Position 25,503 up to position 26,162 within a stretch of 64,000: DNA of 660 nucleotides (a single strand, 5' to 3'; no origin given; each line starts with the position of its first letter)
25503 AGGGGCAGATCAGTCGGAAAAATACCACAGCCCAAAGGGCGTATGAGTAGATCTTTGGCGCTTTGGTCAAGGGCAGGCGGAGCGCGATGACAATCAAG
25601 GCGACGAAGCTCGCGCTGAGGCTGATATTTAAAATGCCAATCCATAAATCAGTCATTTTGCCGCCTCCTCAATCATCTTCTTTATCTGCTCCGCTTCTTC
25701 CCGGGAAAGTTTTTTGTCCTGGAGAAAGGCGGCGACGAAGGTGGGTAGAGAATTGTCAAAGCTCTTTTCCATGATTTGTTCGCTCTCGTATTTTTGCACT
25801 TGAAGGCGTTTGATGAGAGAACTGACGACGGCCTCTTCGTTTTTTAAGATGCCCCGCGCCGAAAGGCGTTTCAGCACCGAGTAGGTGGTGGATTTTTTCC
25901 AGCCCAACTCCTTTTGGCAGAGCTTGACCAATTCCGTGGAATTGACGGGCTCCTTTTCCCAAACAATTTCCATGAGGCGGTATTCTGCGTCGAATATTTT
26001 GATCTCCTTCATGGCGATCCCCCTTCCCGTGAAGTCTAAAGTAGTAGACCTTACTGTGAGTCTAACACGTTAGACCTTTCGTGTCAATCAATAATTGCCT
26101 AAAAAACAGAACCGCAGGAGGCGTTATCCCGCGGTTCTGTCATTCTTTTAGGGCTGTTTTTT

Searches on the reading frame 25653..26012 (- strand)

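Call 22: search_protein_families(library=pfam, proteins=[window:25653-26012:-], max_evalue=0.01)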
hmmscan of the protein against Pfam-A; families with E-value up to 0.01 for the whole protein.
window:25653-26012:- (119 aa): 2 families
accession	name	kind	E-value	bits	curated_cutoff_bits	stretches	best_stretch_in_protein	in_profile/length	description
PF03965.22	Penicillinase_R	-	5.3e-22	78.8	22.6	1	8-116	3-115/115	Penicillinase repressor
PF22194.2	F-93_WHD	-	0.007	16.8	28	0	16-58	5-47/62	F-93, winged-helix domain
